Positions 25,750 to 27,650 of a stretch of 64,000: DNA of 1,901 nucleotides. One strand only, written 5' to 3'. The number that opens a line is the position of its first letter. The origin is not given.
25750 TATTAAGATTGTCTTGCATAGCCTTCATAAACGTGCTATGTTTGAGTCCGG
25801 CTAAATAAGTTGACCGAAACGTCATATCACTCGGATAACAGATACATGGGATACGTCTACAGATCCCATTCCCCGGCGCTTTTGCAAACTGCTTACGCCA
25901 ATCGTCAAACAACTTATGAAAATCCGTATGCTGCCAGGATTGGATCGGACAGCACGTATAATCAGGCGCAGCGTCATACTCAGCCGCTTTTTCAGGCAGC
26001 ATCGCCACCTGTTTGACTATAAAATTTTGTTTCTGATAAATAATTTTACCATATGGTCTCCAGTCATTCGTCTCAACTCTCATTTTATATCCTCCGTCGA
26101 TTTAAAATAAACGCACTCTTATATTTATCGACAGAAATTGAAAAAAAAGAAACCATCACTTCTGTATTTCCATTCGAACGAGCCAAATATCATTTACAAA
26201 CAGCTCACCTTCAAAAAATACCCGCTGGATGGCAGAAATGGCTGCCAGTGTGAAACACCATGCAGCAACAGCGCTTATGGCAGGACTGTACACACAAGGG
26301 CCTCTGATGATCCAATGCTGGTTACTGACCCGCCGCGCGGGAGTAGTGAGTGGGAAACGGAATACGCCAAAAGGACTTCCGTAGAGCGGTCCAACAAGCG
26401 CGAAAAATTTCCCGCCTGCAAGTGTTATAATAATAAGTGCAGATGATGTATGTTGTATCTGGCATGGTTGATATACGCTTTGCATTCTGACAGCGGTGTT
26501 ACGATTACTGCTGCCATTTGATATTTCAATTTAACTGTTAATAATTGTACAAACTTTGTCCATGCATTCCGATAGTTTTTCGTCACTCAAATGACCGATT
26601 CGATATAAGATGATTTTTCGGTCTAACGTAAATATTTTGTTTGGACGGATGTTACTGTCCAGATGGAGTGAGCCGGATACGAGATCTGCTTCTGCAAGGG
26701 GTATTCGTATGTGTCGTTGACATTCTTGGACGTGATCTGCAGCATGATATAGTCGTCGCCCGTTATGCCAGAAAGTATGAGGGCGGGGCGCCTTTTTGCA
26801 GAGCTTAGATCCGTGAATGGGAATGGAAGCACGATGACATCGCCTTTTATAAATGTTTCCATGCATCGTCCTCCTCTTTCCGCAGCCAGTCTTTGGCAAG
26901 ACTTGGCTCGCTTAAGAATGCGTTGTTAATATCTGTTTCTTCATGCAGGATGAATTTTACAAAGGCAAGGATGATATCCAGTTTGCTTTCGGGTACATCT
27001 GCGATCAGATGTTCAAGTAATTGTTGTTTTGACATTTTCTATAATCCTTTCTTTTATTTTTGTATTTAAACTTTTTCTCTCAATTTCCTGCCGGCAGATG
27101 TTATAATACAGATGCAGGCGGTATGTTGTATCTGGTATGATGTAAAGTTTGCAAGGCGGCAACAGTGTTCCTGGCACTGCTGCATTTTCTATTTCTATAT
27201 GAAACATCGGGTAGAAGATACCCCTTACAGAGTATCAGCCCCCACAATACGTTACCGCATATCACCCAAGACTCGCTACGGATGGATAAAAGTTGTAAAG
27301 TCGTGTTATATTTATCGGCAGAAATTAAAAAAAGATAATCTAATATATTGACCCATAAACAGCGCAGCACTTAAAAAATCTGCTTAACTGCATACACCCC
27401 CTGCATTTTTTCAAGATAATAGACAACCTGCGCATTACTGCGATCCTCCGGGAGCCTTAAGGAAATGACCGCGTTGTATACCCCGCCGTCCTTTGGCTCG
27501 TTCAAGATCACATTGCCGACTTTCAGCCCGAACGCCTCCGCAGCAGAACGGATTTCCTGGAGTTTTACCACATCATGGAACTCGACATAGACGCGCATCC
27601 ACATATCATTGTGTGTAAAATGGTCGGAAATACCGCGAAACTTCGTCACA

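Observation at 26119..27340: Frameshifted PemK/MazF toxin-antitoxin pair bracketed by duplicated non-coding elements, each with an extended -10 promoter (candidate convergent sRNAs)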

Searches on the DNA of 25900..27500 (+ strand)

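Call 5: search_rna_families(source=window, start=25900, end=27500, threshold=evalue, max_evalue=10)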
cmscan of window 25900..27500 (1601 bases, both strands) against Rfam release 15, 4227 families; matches with E-value up to 10: 5.
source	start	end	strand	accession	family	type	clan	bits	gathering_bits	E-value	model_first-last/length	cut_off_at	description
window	26427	26554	+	RF00319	SNORA23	Gene; snRNA; snoRNA; HACA-box;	-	16.9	45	1.4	1-184/184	no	Small nucleolar RNA SNORA23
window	27065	27216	-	RF01984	ZEB2_AS1_1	Gene; lncRNA;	-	16.9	80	6.1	1-128/128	no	ZEB2 antisense RNA 1 conserved region 1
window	26352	26402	+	RF01074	RF_site1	Cis-reg; frameshift_element;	-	16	40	8.9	1-40/40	no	Putative RNA-dependent RNA polymerase ribosomal frameshift site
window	27210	27267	-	RF01753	psbNH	Cis-reg;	-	13.2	45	5.8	1-60/60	no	psbNH RNA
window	27041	27148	+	RF02933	ARRPOF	Gene; sRNA;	-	11.5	127.2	7.9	1-256/256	no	ARRPOF RNA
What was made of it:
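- On Any described RNA family (Rfam 15): Nothing credible at E up to 10 over 25900-27500 (call 5).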

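Call 41: search_dna_similar(query=window:27072-27200:+, collection=plasmids, mode=distant, max_rows=25)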
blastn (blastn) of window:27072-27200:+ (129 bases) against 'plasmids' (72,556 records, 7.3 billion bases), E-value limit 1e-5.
No match.

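Call 53: build_rna_model(alignment_id=A3, structure=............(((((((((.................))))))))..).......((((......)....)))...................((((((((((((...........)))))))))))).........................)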
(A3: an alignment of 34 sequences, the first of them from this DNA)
Model R1 built from alignment A3 (34 sequences, 153 columns); structure: as given.
model positions 134; base pairs 25; branch points 2; effective number of sequences 2.11; information 0.59 bits per position. Calibrated on 0.2 Mb of random sequence (short: E-values are rough).
structure used (alignment columns):
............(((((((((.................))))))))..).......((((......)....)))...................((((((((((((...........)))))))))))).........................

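Call 55: search_with_rna_model(model_id=R1, source=window, filters=off, max_evalue=10, show_alignments=2)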
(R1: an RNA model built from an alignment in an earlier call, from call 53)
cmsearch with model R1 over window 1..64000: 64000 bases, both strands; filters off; matches with E-value up to 10: 17.
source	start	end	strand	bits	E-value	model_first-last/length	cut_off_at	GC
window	27076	27210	+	111.4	4.2e-30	1-134/134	no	0.43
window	26400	26541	+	87.9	2.6e-23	1-134/134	no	0.37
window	48571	48653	+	14.3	0.062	1-134/134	no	0.34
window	13803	13895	+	12.7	0.17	1-134/134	no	0.32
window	12187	12222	-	10.8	0.62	75-110/134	no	0.58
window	48572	48698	-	9.7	1.3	1-134/134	no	0.38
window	19531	19626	+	9.6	1.4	1-134/134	no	0.35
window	8773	8880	+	9.3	1.7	1-134/134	no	0.44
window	31328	31374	+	8.7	2.5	1-134/134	no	0.28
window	26413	26445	-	8.7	2.6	14-45/134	no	0.39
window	45157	45233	+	8.4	3.1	1-134/134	no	0.43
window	53721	53859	-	8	4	1-134/134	no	0.47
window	43927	43966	+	7.7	5.1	1-134/134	no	0.32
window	46406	46449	+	7.5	5.7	1-134/134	no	0.25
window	57245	57260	-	6.9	8.4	52-67/134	no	0.62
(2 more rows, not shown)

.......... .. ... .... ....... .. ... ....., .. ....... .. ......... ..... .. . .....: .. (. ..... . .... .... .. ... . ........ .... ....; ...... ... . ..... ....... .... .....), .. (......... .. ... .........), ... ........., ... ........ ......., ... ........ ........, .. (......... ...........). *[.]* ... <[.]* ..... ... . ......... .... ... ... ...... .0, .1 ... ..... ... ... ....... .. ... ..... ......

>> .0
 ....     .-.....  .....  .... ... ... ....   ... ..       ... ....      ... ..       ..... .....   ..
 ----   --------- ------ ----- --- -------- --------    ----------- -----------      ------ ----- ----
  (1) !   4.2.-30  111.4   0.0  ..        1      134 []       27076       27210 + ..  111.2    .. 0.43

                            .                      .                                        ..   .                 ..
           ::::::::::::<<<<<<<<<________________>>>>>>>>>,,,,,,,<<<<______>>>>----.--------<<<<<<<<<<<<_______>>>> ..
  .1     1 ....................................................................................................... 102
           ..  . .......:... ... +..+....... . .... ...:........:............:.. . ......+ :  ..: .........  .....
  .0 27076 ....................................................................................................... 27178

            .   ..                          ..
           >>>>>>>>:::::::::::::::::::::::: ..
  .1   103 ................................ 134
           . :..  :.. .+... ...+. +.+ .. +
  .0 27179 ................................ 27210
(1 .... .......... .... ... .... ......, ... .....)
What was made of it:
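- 26406..26530 (+): R2A: orphan and partly degenerate member of the LSR-associated small-RNA family. Extended -10 at 26423-26431, 5' hairpin about 26438-26484, terminator-like hairpin about 26488-26516, T-rich tail to 26530. CM score 87.9 bits (it was in the training set; call 55).
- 27072..27198 (+): R2B: orphan, better preserved member of the same family. Extended -10 at 27099-27107, 5' hairpin 27113-27153, terminator hairpin 27156-27183, T-rich tail 27184-27197. CM score 111.4 bits (it was in the training set; call 55).
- On IS or MITE terminal sequence: Two direct copies in 64 kb (call 55).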
